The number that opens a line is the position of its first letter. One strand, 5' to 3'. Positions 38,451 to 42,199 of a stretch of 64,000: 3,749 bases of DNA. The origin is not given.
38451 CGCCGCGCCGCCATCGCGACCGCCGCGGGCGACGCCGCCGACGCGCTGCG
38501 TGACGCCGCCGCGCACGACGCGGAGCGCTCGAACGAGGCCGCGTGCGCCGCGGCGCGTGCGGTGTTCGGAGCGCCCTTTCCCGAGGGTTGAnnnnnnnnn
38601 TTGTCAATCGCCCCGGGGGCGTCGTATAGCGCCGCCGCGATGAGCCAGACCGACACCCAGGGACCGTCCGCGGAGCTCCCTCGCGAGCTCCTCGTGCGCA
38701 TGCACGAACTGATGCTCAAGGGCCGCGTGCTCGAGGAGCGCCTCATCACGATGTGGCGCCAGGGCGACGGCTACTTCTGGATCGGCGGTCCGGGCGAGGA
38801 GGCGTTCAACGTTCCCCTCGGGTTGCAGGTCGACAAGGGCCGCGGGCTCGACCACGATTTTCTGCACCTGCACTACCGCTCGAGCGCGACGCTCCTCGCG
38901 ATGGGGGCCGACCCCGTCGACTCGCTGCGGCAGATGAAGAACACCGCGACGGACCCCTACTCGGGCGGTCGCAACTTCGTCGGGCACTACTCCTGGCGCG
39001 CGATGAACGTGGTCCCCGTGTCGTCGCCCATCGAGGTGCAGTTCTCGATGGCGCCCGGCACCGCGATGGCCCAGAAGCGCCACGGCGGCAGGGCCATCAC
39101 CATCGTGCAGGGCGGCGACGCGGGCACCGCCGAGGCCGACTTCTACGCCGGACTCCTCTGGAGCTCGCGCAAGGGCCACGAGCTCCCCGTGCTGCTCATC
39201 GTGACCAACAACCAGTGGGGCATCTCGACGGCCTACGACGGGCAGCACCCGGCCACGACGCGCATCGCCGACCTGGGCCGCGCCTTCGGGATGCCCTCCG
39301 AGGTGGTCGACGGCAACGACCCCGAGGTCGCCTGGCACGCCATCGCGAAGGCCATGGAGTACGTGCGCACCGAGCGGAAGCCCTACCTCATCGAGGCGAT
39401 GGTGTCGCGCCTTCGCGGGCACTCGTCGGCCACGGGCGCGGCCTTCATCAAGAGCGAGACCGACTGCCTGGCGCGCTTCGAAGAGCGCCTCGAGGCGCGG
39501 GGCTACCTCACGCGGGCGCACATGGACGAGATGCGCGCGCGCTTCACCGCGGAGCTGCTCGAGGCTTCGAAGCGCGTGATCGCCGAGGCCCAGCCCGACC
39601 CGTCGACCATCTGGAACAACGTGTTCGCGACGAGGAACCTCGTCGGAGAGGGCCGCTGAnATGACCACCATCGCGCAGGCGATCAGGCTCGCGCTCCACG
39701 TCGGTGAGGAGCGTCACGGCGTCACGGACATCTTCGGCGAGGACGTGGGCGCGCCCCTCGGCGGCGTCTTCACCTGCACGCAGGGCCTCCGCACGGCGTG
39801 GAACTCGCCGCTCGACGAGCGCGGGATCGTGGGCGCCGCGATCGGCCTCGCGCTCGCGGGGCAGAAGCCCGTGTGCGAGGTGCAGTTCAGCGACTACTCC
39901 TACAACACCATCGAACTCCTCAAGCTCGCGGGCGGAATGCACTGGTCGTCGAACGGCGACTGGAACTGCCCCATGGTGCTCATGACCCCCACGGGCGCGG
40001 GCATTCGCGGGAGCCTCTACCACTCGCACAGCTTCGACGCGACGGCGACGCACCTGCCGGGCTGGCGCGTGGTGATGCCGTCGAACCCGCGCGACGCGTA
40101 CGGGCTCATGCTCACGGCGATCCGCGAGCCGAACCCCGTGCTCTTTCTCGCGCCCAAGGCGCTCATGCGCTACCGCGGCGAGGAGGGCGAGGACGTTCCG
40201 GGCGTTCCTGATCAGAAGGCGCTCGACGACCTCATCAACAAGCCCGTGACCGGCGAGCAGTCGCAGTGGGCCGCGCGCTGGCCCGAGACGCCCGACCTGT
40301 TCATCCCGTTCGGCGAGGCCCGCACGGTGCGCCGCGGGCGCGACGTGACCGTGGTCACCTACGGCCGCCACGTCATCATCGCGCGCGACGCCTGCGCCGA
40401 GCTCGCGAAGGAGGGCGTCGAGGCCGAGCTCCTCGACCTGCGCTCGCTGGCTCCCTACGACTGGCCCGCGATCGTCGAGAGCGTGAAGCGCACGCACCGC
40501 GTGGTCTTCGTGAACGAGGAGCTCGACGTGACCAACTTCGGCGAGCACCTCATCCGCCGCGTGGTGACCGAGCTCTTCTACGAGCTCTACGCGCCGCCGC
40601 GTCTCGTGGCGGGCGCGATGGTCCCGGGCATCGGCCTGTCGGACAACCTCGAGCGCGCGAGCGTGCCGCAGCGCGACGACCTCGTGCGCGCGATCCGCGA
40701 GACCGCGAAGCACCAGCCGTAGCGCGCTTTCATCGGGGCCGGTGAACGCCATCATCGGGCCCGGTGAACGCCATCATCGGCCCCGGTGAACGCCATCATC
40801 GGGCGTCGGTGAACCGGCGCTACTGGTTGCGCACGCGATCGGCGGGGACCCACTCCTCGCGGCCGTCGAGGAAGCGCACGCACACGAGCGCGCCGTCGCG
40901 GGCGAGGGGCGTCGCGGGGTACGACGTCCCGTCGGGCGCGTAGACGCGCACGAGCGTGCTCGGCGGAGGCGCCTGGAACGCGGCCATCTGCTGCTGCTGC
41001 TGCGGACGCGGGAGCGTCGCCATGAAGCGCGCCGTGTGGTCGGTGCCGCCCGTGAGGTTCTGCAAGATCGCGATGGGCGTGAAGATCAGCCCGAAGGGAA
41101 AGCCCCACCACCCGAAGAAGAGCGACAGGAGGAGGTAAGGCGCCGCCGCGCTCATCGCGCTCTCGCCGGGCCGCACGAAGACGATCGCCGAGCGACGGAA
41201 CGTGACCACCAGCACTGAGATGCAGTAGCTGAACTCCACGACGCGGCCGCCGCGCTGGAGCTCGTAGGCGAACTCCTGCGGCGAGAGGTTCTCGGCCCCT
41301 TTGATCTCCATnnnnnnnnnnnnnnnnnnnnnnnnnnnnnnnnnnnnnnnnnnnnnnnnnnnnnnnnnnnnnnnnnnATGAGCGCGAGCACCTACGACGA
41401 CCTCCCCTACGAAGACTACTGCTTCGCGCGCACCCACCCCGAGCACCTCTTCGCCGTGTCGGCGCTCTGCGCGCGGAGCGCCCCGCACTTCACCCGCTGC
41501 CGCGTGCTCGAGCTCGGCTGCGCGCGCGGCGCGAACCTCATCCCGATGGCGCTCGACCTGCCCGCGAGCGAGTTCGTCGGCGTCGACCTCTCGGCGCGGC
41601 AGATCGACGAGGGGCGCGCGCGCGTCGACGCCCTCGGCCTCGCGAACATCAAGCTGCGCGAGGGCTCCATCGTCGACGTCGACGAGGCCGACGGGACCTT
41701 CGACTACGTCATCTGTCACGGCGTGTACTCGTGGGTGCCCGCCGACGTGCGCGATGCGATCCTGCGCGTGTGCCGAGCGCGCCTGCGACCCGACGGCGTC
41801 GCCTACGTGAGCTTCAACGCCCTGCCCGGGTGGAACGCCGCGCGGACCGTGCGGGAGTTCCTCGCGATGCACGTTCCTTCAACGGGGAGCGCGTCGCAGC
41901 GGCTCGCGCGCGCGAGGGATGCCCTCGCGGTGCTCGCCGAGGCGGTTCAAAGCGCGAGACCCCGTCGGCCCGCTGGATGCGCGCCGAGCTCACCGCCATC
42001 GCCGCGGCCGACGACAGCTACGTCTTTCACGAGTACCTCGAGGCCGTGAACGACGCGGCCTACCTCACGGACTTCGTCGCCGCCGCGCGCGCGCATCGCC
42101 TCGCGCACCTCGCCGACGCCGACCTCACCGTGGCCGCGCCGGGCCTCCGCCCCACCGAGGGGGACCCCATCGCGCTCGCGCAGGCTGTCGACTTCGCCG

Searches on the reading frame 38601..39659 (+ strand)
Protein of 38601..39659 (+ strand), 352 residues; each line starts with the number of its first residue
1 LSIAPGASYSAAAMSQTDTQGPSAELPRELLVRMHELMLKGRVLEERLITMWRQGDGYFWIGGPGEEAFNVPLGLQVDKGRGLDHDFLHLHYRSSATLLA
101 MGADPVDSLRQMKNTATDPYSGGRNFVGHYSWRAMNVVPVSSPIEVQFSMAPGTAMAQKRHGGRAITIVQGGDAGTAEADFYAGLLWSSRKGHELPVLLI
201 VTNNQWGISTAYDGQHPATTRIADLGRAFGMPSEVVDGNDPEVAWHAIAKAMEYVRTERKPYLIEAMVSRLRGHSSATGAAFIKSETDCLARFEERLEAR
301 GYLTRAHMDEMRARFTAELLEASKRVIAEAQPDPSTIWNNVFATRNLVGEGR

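Call 9: search_protein_families(library=pfam, proteins=[window:38601-39659:+], max_evalue=1)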
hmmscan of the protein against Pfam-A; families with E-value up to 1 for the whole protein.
window:38601-39659:+ (352 aa): 1 family
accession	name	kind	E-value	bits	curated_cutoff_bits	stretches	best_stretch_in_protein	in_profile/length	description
PF00676.26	E1_dh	-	1.9e-44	152.3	22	1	36-334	2-299/300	Dehydrogenase E1 component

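Call 25: search_protein_families(library=ncbifam, proteins=[window:38601-39659:+], max_evalue=0.01)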
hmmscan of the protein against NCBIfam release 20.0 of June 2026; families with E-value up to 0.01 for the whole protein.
window:38601-39659:+ (352 aa): 5 families
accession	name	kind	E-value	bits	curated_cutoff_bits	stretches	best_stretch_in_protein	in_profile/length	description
TIGR03181.1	PDH_E1_alph_x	equivalog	9.3e-49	166.1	411.35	1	20-344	15-329/341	pyruvate dehydrogenase (acetyl-transferring) E1 component subunit alpha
TIGR03182.1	PDH_E1_alph_y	equivalog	1.6e-30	106.1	393.85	1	31-343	4-315/315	pyruvate dehydrogenase (acetyl-transferring) E1 component subunit alpha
NF006914.0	PRK09404.1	equivalog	1e-09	37.2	764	1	164-331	340-515/919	2-oxoglutarate dehydrogenase E1 component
TIGR00239.1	2oxo_dh_E1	equivalog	3.6e-08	31.8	770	1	151-332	332-521/931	2-oxoglutarate dehydrogenase E1 component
NF008907.0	PRK12270.1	equivalog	7.5e-07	27.3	878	1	199-329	697-834/1241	multifunctional oxoglutarate decarboxylase/oxoglutarate dehydrogenase thiamine pyrophosphate-binding subunit/dihydrolipoyllysine-residue suc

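Call 36: find_related_loci(query=window:38601-39659:+, collection=metagenome_contigs, flank=6000)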
Query window:38601-39659:+ (352 aa) in metagenome_contigs; peptide patterns used: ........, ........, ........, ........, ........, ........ (x = any residue, [..] = any of these).
108 stretches matched a pattern; 70 encode a relative of the query (tblastn E <= 1e-3); 70 distinct loci.
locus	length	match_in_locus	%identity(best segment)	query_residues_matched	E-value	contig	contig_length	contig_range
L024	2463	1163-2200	82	5-350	0e+0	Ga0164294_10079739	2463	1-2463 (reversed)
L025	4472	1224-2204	78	26-352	0e+0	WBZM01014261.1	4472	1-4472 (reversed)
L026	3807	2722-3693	78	29-352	0e+0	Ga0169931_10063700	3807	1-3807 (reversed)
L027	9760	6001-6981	76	11-343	4e-173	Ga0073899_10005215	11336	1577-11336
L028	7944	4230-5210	75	11-343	6e-172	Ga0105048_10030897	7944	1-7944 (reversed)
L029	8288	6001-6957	73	29-348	8e-160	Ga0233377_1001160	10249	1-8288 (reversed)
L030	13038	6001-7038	66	1-346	2e-153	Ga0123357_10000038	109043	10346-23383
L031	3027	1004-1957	72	29-346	1e-159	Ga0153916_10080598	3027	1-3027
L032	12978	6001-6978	69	25-351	4e-151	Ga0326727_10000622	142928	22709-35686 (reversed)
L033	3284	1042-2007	68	22-343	8e-157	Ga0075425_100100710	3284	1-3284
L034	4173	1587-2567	68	22-348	5e-154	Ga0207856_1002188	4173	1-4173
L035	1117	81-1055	69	26-351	2e-165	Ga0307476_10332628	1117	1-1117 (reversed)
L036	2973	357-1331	66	26-350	3e-156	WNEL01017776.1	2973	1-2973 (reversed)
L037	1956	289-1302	67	13-351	7e-160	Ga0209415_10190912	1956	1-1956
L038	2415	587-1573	68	21-350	3e-157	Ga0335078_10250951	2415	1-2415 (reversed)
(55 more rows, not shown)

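Call 64: search_solved_structures(query=window:38601-39659:+, max_evalue=1e-10)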
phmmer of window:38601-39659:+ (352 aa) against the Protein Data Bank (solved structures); distinct sequences matched with E-value up to 1e-10: 22.
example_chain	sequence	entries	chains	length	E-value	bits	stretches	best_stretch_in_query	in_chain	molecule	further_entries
1um9_A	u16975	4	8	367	5.7e-33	117.7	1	25-344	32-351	2-oxo acid dehydrogenase alpha subunit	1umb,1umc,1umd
1qs0_A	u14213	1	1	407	3.4e-25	92.1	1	14-285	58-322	2-OXOISOVALERATE DEHYDROGENASE ALPHA-SUBUNIT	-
2bp7_A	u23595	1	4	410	3.5e-25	92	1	14-285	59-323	2-OXOISOVALERATE DEHYDROGENASE ALPHA SUBUNIT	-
1dtw_A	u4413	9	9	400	7.1e-24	87.8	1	23-342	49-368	BRANCHED-CHAIN ALPHA-KETO ACID DEHYDROGENASE ALPHA SUBUNIT | 2-OXOISOVALERATE DEHYDROGENASE ALPHA SUBUNIT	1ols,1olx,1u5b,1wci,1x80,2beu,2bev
2bff_A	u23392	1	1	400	7.5e-24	87.7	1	23-342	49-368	2-OXOISOVALERATE DEHYDROGENASE ALPHA SUBUNIT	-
1v1m_A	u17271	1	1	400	1.3e-23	86.9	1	23-342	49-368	2-OXOISOVALERATE DEHYDROGENASE ALPHA SUBUNIT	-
2j9f_A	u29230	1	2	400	1.3e-23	86.9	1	23-342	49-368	2-OXOISOVALERATE DEHYDROGENASE ALPHA SUBUNIT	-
1x7y_A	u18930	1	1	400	1.7e-23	86.5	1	23-342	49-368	2-oxoisovalerate dehydrogenase alpha subunit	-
1x7w_A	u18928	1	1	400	2.2e-23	86.1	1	23-342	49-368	2-oxoisovalerate dehydrogenase alpha subunit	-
1x7x_A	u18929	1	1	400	2.2e-23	86.1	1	23-342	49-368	2-oxoisovalerate dehydrogenase alpha subunit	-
1x7z_A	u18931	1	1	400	2.3e-23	86.1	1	23-342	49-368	2-oxoisovalerate dehydrogenase alpha subunit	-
1v16_A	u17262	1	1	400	2.9e-23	85.7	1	23-342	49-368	2-OXOISOVALERATE DEHYDROGENASE ALPHA SUBUNIT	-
1olu_A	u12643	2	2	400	4.2e-23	85.2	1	23-342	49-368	2-OXOISOVALERATE DEHYDROGENASE ALPHA SUBUNIT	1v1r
2bfb_A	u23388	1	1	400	5.2e-23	84.9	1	23-342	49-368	2-OXOISOVALERATE DEHYDROGENASE ALPHA SUBUNIT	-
2bfe_A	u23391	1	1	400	5.4e-23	84.9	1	23-342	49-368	2-OXOISOVALERATE DEHYDROGENASE ALPHA SUBUNIT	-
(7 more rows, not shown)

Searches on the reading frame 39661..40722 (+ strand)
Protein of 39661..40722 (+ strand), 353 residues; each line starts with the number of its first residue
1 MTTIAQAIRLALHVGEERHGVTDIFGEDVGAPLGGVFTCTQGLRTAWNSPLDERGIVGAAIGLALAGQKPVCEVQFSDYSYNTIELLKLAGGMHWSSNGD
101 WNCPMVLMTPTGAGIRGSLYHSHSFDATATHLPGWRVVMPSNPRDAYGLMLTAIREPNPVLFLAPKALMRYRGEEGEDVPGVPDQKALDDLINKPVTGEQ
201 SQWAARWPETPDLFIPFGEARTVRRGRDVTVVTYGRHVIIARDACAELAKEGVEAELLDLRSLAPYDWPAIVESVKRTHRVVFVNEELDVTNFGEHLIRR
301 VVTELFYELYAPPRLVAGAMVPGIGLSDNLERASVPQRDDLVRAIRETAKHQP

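Call 9: search_protein_families(library=pfam, proteins=[window:39661-40722:+], max_evalue=1)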
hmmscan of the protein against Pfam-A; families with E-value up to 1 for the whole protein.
window:39661-40722:+ (353 aa): 3 families
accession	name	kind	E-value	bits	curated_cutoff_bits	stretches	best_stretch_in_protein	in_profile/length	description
PF02780.25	Transketolase_C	-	6.4e-27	94.4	25.9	1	218-340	1-123/124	Transketolase, C-terminal domain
PF02779.29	Transket_pyr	-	7.7e-24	84.7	27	1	24-170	25-173/174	Transketolase, pyrimidine binding domain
PF17147.9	PFOR_II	-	0.011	16.5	27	1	228-288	2-62/102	Pyruvate:ferredoxin oxidoreductase core domain II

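Call 25: search_protein_families(library=ncbifam, proteins=[window:39661-40722:+], max_evalue=0.01)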
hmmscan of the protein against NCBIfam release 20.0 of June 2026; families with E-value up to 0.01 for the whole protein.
window:39661-40722:+ (353 aa): 10 families
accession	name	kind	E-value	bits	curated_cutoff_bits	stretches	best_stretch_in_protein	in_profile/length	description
NF008854.0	PRK11892.1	equivalog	4.7e-58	197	454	2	207-348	321-461/464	pyruvate dehydrogenase complex E1 component subunit beta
NF006667.0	PRK09212.1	subfamily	5.5e-58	196.4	321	1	3-350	5-324/327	pyruvate dehydrogenase complex E1 component subunit beta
NF004559.0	PRK05899.2-5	equivalog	3.8e-09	35.3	488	1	215-347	489-622/627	transketolase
TIGR00204.1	dxs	equivalog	2.1e-08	33.2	465.95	1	214-294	482-562/616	1-deoxy-D-xylulose-5-phosphate synthase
NF003933.0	PRK05444.2-2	equivalog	1.1e-06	27.5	395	1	112-295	394-551/606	1-deoxy-D-xylulose-5-phosphate synthase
NF004556.0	PRK05899.2-2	equivalog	4.1e-06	25.4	575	1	217-292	510-584/639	transketolase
NF041170.1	Oxoac_fdxalpha_Archa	equivalog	0.00033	19.1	800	1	227-287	520-581/636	2-oxoacid:ferredoxin oxidoreductase subunit alpha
TIGR03710.1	OAFO_sf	subfamily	0.0018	17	482.75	1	226-286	463-522/561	2-oxoacid:acceptor oxidoreductase subunit alpha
NF007201.0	PRK09622.1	equivalog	0.0024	16.8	590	0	228-294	269-335/405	2-oxoacid:ferredoxin oxidoreductase subunit alpha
NF006412.0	PRK08659.1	equivalog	0.0093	15.2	411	0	227-289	275-335/378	2-oxoacid:acceptor oxidoreductase subunit alpha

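Call 65: search_solved_structures(query=window:39661-40722:+, max_evalue=1e-10)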
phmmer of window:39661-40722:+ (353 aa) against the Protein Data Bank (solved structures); distinct sequences matched with E-value up to 1e-10: 12.
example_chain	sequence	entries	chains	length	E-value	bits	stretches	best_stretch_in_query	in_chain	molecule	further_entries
1qs0_B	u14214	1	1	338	1.4e-54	188.4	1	3-320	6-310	2-OXOISOVALERATE DEHYDROGENASE BETA-SUBUNIT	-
2bp7_B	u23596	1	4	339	1.4e-54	188.4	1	3-320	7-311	2-OXOISOVALERATE DEHYDROGENASE BETA SUBUNIT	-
1um9_B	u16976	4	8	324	1.9e-52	181.4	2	3-175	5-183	2-oxo acid dehydrogenase beta subunit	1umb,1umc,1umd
1ik6_A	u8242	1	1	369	2.4e-52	181.1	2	1-175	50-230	pyruvate dehydrogenase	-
3duf_B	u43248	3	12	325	2.2e-45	158.2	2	3-171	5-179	Pyruvate dehydrogenase E1 component subunit beta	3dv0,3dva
1w85_B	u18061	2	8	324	2.2e-45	158.2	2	3-171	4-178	PYRUVATE DEHYDROGENASE E1 COMPONENT, BETA SUBUNIT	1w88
1dtw_B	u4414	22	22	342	9.5e-44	152.8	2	7-175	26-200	BRANCHED-CHAIN ALPHA-KETO ACID DEHYDROGENASE BETA SUBUNIT | 2-OXOISOVALERATE DEHYDROGENASE BETA SUBUNIT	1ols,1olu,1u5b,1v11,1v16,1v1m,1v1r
2j9f_B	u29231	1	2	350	1e-43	152.7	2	7-175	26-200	2-OXOISOVALERATE DEHYDROGENASE BETA SUBUNIT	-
1olx_B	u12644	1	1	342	2.4e-42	148.2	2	7-175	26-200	2-OXOISOVALERATE DEHYDROGENASE BETA SUBUNIT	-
3exe_B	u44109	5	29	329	1.1e-38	136.1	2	3-165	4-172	Pyruvate dehydrogenase E1 component subunit beta, mitochondrial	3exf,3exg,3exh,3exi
6cer_B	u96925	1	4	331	1.1e-38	136.1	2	3-165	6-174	Pyruvate dehydrogenase E1 component subunit beta, mitochondrial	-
1ni4_B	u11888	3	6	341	1.3e-38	135.9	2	3-165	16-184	Pyruvate dehydrogenase E1 component: Beta subunit | Pyruvate dehydrogenase E1 component subunit beta | Pyruvate dehydrogenase E1 component subunit beta, mitocho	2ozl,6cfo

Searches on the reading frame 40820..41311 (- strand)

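Call 9: search_protein_families(library=pfam, proteins=[window:40820-41311:-], max_evalue=1)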
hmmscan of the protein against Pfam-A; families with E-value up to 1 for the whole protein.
window:40820-41311:- (163 aa): 1 family
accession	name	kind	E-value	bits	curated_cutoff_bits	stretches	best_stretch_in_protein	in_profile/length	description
PF22444.1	PaaX-like_Fer-like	-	0.17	12.1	26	1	126-154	10-43/44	PaaX-like, ferredoxin-like domain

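Call 25: search_protein_families(library=ncbifam, proteins=[window:40820-41311:-], max_evalue=0.01)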
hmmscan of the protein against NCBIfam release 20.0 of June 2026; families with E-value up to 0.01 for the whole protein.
window:40820-41311:- (163 aa): 0 families

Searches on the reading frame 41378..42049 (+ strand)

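Call 9: search_protein_families(library=pfam, proteins=[window:41378-42049:+], max_evalue=1)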
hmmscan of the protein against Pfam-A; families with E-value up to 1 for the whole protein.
window:41378-42049:+ (223 aa): 15 families
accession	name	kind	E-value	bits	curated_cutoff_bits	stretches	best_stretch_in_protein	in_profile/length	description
PF13649.12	Methyltransf_25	-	4.8e-18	66.1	27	1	43-140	1-97/97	Methyltransferase domain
PF08242.18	Methyltransf_12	-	4.3e-17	63.1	30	1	44-141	1-97/98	Methyltransferase domain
PF13847.12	Methyltransf_31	-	1.4e-14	54.4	27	1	40-144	4-109/145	Methyltransferase domain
PF08241.18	Methyltransf_11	-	6.8e-13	49.5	21.2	1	44-143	1-94/95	Methyltransferase domain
PF13489.12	Methyltransf_23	-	7e-10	39.3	27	1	33-146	15-118/164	Methyltransferase domain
PF02390.23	Methyltransf_4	-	7.9e-07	29.1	24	1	42-98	4-60/173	Putative methyltransferase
PF02353.26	CMAS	-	0.00072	19.4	27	1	42-143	65-163/273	Mycolic acid cyclopropane synthetase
PF01209.24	Ubie_methyltran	-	0.00086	19.2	20.1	1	63-140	72-147/233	ubiE/COQ5 methyltransferase family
PF05401.17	NodS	-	0.003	17.8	24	1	39-140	43-140/201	Nodulation protein S (NodS)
PF05175.20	MTS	-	0.0053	16.8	23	1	39-143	31-137/170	Methyltransferase small domain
PF01739.24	CheR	-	0.0087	16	27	1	83-144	112-173/195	CheR methyltransferase, SAM binding domain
PF09652.15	Cas_VVA1548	-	0.11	13.2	25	1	48-84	51-86/91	Putative CRISPR-associated protein (Cas_VVA1548)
PF03291.22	mRNA_G-N7_MeTrfase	-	0.11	12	26.6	1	39-84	61-105/315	mRNA (guanine-N(7))-methyltransferase domain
PF03848.20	TehB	-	0.14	12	20.4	1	38-132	29-120/193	Tellurite resistance protein TehB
PF19698.5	DUF6197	-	0.2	12.4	24.6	0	116-164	55-104/111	Family of unknown function (DUF6197)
